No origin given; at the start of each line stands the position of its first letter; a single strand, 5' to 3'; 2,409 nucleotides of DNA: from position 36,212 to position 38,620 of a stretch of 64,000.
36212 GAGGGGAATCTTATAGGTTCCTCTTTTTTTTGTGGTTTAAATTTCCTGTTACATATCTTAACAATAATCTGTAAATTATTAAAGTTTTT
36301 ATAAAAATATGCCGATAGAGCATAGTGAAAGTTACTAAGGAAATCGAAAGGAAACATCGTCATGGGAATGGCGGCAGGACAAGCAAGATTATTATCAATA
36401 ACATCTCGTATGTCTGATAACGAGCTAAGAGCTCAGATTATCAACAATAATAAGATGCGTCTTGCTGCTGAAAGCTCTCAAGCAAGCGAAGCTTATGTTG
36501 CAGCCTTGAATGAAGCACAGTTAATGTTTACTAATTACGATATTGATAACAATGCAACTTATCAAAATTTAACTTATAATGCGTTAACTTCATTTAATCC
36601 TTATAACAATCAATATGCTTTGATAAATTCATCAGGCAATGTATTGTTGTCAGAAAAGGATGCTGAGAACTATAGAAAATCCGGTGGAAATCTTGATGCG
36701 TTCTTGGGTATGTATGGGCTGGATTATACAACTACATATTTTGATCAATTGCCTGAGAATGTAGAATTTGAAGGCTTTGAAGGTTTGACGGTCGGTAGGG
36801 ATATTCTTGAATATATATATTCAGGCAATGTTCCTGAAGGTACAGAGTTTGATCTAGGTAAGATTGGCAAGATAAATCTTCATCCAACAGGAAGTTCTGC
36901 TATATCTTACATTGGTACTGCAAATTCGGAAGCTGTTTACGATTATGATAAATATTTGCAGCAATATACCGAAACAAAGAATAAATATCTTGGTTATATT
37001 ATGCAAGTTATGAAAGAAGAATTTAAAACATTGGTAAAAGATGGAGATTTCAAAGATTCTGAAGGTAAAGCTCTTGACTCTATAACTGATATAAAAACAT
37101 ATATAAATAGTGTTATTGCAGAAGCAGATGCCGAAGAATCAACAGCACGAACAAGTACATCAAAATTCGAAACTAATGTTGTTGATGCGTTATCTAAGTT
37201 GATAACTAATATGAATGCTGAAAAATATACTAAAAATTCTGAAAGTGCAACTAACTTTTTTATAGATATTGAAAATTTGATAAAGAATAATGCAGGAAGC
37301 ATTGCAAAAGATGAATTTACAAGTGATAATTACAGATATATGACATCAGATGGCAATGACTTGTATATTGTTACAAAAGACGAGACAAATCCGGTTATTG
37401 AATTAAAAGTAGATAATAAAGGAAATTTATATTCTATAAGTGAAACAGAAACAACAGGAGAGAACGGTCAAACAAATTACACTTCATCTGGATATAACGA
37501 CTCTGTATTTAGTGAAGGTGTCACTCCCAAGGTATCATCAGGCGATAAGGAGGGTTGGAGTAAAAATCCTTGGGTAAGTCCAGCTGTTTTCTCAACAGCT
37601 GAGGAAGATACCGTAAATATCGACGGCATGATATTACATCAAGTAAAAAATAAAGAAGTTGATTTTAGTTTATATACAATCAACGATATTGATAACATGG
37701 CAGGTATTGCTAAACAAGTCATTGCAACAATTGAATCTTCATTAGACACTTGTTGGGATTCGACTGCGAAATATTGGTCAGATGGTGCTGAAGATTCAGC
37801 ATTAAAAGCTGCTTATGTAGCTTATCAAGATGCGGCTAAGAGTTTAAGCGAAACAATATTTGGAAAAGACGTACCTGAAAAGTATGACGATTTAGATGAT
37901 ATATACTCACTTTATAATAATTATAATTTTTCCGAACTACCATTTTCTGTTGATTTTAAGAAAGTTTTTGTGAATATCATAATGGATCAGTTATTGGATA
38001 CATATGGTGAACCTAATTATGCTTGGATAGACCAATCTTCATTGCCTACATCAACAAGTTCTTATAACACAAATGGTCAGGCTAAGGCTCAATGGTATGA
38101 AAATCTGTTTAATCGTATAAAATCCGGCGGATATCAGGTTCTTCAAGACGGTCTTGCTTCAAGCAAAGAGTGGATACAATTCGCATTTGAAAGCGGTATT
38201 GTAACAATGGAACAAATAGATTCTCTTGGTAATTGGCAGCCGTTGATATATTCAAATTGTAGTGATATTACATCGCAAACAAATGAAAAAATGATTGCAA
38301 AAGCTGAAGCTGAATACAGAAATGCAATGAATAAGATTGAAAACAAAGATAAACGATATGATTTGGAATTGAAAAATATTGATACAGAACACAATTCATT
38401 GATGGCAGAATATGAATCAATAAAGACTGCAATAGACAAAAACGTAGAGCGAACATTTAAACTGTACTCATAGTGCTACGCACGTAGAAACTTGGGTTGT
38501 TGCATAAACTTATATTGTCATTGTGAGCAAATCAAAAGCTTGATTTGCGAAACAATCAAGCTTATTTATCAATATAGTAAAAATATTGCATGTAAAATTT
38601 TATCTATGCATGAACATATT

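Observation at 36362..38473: Paralogous pair of large proteins with flagellin-like architecture but no recognisable flagellin sequence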

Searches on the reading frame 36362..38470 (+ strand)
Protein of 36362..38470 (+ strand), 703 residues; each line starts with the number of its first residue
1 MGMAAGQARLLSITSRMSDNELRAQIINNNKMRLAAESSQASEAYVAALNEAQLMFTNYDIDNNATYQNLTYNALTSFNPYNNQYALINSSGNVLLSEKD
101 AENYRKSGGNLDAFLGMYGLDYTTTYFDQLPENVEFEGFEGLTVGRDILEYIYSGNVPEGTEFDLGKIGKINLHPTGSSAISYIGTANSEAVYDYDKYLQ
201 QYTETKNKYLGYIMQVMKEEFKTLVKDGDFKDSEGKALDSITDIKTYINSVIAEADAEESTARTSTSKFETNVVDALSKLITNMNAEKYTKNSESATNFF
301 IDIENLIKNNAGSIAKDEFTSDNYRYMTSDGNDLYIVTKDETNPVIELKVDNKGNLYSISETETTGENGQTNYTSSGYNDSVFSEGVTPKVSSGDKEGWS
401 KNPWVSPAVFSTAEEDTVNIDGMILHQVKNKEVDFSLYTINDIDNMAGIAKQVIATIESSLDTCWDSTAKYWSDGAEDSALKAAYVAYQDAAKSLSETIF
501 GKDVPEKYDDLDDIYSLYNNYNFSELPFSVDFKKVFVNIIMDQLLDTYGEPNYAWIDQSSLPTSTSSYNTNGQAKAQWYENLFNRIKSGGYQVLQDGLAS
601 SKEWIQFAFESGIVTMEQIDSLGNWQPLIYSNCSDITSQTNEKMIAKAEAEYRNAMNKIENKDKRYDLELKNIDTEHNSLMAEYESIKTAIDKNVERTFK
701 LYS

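Call 4: search_protein_families(library=pfam, proteins=[window:36362-38470:+], max_evalue=1)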
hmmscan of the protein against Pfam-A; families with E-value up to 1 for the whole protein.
window:36362-38470:+ (703 aa): 4 families
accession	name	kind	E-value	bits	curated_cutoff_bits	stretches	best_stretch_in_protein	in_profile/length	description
PF24423.1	OVT1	-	0.028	15.3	30.9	1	648-693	6-47/100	Major antigen, helical domain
PF24319.2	DUF7491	-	0.2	12.4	30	1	636-690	21-71/90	Coiled-coil region of unknown function (DUF7491)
PF20180.4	UQCC2_CBP6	-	0.46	11.5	27.9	1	243-292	21-71/90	Complex III assembly factor UQCC2/CBP6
PF20369.3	DUF6664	-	0.62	11.2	27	0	645-685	25-65/105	Family of unknown function (DUF6664)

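Call 5: search_protein_families(library=ncbifam, proteins=[window:36362-38470:+], max_evalue=1)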
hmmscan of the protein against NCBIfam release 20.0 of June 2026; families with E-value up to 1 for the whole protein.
window:36362-38470:+ (703 aa): 1 family
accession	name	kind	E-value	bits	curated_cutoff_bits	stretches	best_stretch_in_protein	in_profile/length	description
NF033601.2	Sta_opine_CntL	equivalog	0.0086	15.4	350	0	486-536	175-225/255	staphylopine biosynthesis enzyme CntL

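Call 8: find_homologous_proteins(query=window:36362-38470:+)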
Query window:36362-38470:+ (703 aa): 795 proteins with E <= 0.001 among 8000 candidates; the best 120 are listed.
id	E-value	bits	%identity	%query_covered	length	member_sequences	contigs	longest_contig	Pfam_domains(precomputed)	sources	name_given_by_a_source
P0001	0.0e+0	1550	100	100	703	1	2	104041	-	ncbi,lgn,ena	-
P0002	6.9e-262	889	62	100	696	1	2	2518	-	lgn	-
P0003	3.6e-248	843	59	100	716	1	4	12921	-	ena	-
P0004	4.1e-162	559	65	36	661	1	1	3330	-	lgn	-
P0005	3.0e-159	550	47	100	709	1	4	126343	-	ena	-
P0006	2.0e-158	547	47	100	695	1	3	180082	-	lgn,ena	-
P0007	1.3e-156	541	48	100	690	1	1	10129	-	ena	-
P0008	8.9e-156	538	69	32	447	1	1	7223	-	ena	-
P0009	1.6e-154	534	46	100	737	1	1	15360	-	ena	-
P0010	4.1e-153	529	45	100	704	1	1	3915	-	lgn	-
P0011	8.8e-153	528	46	100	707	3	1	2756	-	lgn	-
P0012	1.3e-148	515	45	100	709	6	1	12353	-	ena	-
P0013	3.1e-148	513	44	100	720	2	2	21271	-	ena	-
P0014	3.6e-146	506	57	37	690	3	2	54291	-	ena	-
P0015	1.0e-145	505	53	37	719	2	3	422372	-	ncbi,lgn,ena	-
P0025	2.2e-137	477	43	100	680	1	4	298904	-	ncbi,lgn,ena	-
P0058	2.9e-131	457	55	37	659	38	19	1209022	-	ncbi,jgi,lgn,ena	jgi:hypothetical protein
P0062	5.7e-131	456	43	100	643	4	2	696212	-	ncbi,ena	-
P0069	9.5e-130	452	55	37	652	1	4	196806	-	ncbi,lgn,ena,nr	ncbi:unknown [Clostridium sp. CAG:768]|nr:unknown [Clostridium sp. CAG:768]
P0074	6.3e-129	449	42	100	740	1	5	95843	-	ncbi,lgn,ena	-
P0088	2.2e-126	441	42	100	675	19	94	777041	-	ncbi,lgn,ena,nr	ncbi:unknown [Clostridium sp. CAG:967]|nr:unknown [Clostridium sp. CAG:967]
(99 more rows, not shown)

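Call 9: search_solved_structures(query=window:36362-38470:+, max_evalue=10)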
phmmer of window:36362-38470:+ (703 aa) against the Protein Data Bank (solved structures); distinct sequences matched with E-value up to 10: 3.
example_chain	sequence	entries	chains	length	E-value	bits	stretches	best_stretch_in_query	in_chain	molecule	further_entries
4pt7_A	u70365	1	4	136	0.015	17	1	300-363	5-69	Replication initiator A family protein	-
4pql_A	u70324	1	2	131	0.016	16.9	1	301-363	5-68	Truncated replication protein RepA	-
5kbj_A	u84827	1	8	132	0.016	16.9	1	301-363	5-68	Replication initiator A, N-terminal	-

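Call 16: search_solved_structures(query=A1, max_evalue=10, show_alignments=3)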
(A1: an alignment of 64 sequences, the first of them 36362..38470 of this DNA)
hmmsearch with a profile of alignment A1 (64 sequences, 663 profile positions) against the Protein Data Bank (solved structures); distinct sequences matched with E-value up to 10: 4.
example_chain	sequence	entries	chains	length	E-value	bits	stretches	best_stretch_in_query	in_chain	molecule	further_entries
6xns_A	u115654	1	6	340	0.68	12.3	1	221-460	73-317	C3_crown-05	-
9ugr_A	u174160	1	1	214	2.3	10.6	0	236-297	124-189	Syn-F4-Link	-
8ek4_A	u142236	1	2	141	3.6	9.9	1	196-299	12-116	Ice-binding protein TIP-99a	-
4tql_A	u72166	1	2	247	7.4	8.9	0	217-433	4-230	Three helix bundle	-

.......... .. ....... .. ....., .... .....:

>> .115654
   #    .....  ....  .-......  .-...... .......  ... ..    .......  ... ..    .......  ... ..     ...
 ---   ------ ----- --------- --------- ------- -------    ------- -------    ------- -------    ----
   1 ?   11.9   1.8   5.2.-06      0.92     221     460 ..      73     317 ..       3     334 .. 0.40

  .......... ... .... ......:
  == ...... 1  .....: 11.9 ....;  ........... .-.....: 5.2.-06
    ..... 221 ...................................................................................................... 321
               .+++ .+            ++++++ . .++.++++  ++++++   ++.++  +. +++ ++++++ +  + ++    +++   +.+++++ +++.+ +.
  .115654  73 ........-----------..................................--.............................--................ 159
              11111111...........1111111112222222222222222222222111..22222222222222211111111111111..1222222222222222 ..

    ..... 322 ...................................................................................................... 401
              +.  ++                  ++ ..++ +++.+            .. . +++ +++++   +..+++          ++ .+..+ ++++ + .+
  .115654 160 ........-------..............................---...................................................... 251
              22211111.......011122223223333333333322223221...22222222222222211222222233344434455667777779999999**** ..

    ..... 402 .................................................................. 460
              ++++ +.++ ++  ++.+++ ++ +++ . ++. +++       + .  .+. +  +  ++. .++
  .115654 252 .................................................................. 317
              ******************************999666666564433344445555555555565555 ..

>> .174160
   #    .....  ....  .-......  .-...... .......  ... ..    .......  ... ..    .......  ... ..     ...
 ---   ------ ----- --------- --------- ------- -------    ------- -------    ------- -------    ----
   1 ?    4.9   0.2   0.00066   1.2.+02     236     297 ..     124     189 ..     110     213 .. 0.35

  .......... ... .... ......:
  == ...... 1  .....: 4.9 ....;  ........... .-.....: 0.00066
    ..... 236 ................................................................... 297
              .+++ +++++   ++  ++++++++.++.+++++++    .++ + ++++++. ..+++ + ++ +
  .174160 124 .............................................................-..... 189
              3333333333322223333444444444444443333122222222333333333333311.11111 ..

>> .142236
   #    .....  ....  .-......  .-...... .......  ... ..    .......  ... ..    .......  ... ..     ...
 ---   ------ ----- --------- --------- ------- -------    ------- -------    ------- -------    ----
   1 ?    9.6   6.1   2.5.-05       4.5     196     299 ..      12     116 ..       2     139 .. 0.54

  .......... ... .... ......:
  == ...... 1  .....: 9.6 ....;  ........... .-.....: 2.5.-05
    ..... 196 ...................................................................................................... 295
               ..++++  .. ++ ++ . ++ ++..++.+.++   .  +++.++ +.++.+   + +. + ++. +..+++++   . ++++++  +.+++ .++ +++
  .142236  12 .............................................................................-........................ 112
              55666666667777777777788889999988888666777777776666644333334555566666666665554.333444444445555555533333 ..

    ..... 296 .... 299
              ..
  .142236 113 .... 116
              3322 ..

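Call 17: find_encoding_contigs(protein=P0001, flank=6000, max_places=3)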
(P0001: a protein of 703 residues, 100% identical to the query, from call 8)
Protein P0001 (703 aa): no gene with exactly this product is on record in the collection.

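Call 18: find_encoding_contigs(protein=P0088, flank=6000, max_places=3)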
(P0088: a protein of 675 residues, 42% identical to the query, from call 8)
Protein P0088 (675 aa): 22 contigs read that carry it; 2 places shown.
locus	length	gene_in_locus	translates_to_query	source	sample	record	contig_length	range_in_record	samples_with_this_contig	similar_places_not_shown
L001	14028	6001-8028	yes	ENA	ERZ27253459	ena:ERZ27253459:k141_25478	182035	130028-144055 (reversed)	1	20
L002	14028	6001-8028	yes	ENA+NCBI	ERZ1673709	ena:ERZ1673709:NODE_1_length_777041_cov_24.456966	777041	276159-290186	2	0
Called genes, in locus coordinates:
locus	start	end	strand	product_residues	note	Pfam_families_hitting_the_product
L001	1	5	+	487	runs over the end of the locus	PF02878:PGM_PMM_I, PF02879:PGM_PMM_II, PF02880:PGM_PMM_III, PF00408:PGM_PMM_IV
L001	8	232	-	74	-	PF13560:HTH_31 (weak), PF12844:HTH_19, PF01381:HTH_3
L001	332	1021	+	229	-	PF20318:DUF6613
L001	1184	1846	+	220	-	PF00333:Ribosomal_S5, PF03719:Ribosomal_S5_C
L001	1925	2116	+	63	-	PF00327:Ribosomal_L30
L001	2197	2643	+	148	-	PF00828:Ribosomal_L27A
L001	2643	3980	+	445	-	PF00344:SecY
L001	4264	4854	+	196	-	PF07238:PilZ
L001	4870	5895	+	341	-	PF01276:OKR_DC_1, PF00155:Aminotran_1_2, PF00266:Aminotran_5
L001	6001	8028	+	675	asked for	-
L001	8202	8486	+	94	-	-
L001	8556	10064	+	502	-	-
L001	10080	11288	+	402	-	PF01734:Patatin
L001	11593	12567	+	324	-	PF00036:EF-hand_1 (faint), PF13202:EF-hand_5 (faint), PF13405:EF-hand_6 (faint)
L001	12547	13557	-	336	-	PF04230:PS_pyruv_trans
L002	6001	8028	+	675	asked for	-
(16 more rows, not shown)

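Call 21: search_protein_families(library=phrogs, proteins=[window:36362-38470:+], max_evalue=0.1)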
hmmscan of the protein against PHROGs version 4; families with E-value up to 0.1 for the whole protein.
window:36362-38470:+ (703 aa): 0 families

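Call 24: predict_structure(alignment_id=A1)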
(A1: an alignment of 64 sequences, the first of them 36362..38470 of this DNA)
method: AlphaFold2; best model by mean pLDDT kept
length: 703 residues; sequences in the alignment: 64
mean_pLDDT: 83.7   pTM: 0.62
mean pLDDT of the five models: 83.7, 82.3, 79.2, 78.2, 77.6
residues with pLDDT >= 90: 271; 70-90: 341; 50-70: 77; < 50: 14
segments of 3 or more residues with pLDDT < 50: 370-372, 630-634, 639-642
pLDDT, mean of each block of 10 residues (from residue 1): 75 86 87 77 62 61 70 75 79 87 91 90 87 93 94 93 93 91 92 96 96 92 92 90 91 72 72 92 90 86 92 91 91 87 90 84 64 58 78 87 85 84 88 91 89 91 85 83 94 97 92 92 84 95 93 83 55 85 89 81 78 81 72 47 58 76 84 86 86 81 70
secondary structure, 60 per line:
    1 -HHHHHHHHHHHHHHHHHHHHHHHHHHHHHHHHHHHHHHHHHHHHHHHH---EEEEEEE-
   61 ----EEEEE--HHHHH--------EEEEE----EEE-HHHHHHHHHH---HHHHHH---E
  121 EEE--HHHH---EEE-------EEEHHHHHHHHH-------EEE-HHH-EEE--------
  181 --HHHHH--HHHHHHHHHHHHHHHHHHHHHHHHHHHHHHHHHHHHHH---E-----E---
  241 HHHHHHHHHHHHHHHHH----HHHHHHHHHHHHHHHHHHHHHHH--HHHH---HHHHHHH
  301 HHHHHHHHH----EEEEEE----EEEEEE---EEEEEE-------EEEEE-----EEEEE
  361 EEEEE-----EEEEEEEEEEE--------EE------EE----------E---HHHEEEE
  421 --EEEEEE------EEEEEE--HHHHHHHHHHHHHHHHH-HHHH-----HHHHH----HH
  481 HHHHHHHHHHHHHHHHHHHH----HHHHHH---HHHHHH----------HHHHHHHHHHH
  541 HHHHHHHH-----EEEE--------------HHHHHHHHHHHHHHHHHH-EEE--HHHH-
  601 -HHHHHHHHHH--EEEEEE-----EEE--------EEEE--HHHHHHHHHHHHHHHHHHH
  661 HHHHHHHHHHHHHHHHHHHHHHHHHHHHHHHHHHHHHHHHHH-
elements in order (helices of 4 or more, strands of 3 or more residues): H2-49 E53-59 E65-69 H72-76 E85-89 E94-96 H98-107 H111-116 E120-123 H126-129 E133-135 E143-145 H146-154 E162-164 E170-172 H183-187 H190-227 H241-257 H262-284 H287-290 H294-309 E314-319 E324-329 E333-338 E346-350 E356-365 E371-381 E417-420 E423-428 E435-440 H443-459 H461-464 H470-474 H479-500 H505-510 H514-519 H530-548 E554-557 H572-589 E591-593 H596-599 H602-611 E614-619 E625-627 E636-639 H642-702

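Call 27: fold_search(model_id=the predicted structure, library=pdb)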
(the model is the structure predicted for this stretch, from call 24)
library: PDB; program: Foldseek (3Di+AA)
matches with E <= 10: 70; with E <= 0.001: 0
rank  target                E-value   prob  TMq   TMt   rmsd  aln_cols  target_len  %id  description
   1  9iwq                  4.4e-02  0.12  0.10  0.15  24.8       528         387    9  Salmonella enterica serovar Typhimurium FliC(G426A)delta(204-292) forming the L-type straight filament (released 2024-08-07)
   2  9n8h_A                1.5e-01  0.05  0.07  0.11  28.9       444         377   14  In situ sheathed flagellar filament of Vibrio cholerae resolved with helical reconstruction. (released 2025-09-24)
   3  9n8a_A1               1.8e-01  0.04  0.06  0.10  28.8       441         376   14  In situ structure of the sheathed FlaD flagellar filament in Vibrio cholerae (released 2025-09-24)
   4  9qe0_A                2.1e-01  0.05  0.10  0.06  57.3       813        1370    9  Neobacillus vireti Wadjet-II JetABC dimer (released 2025-06-25)
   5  3gvz_A                4.3e-01  0.30  0.06  0.15   6.4        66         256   17  Crystal structure of the protein CV2077 from Chromobacterium violaceum. Northeast Structural Genomics Consortium Targe (released 2009-04-14)
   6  9u4r_CC               5.4e-01  0.03  0.09  0.10  29.1       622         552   10  Structure of the intial complex in filament assembly at 3.23 angstroms resolution, conformation 2. (released 2026-03-25)
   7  9cs6_D                6.7e-01  0.07  0.06  0.08  19.9       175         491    9  TRiC-ADP-S5 state is a conformation when TRiC incubated in 1 mM ADP (released 2025-01-22)
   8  6z8g_B                7.9e-01  0.02  0.07  0.12  27.9       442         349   10  Crystal structure of VSG13 soaked in 0.5 M used to phase VSG13 to solve the structure. (released 2021-03-17)
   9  9u4r_AB               9.3e-01  0.03  0.10  0.15  45.7       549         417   11  Structure of the intial complex in filament assembly at 3.23 angstroms resolution, conformation 2. (released 2026-03-25)
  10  9gm6_A                9.3e-01  0.02  0.08  0.06  45.3       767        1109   10  MukBEF in a nucleotide-bound state with open neck gate (heads core) (released 2025-03-26)
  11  9n8g_C                1.0e+00  0.06  0.13  0.20  21.2       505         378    9  In situ sheathed FlaA flagellar filament of Vibrio cholerae (released 2025-09-24)
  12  6z11_H                1.4e+00  0.06  0.05  0.19  26.8       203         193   14  Structure of Mycobacterium smegmatis HelD protein in complex with RNA polymerase core - State III, primary channel dis (released 2020-11-04)
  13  6kre_d                1.4e+00  0.04  0.06  0.08  20.1       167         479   11  TRiC at 0.05 mM ADP-AlFx, Conformation 2, 0.05-C2 (released 2019-09-18)
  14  9p7r_A1               1.4e+00  0.02  0.07  0.11  29.3       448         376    9  In situ structure of the sheathed FlaB flagellar filament in Vibrio cholerae (released 2025-09-24)
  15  7wz3_E                1.4e+00  0.03  0.05  0.07  19.6       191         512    9  Cryo-EM structure of human TRiC-tubulin-S1 state (released 2023-02-22)
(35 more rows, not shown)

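Call 28: search_protein_representatives(alignment_id=A1)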
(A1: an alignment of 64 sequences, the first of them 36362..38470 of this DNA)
Query: 64 sequences, 663 profile positions. Proteins with E-value up to 0.001 (for the whole library): 2899; up to 1e-10: 1812; up to 1e-30: 675. The best 150 are listed.
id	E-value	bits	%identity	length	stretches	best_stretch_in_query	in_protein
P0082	2.0e-270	916.2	-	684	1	1-663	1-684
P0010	2.5e-261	886.1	-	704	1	1-663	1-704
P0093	1.2e-248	844.3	-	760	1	1-663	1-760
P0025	2.1e-242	823.6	-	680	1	1-662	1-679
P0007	9.6e-240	814.8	-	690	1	1-663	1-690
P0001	1.4e-237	807.6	-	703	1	1-663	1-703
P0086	1.9e-233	794.0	-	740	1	1-663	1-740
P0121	9.0e-233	791.8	-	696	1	1-663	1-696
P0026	1.5e-232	791.0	-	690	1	1-663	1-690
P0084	1.4e-231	787.8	-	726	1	1-663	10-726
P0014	6.5e-231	785.6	-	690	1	1-663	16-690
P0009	2.6e-230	783.7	-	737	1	1-663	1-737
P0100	1.2e-228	778.1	-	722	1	1-663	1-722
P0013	3.6e-228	776.6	-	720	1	1-663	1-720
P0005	3.9e-228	776.5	-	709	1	1-663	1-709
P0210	4.0e-134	465.8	-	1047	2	179-661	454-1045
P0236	4.1e-122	426.1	-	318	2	501-663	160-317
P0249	1.8e-103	364.5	-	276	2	532-663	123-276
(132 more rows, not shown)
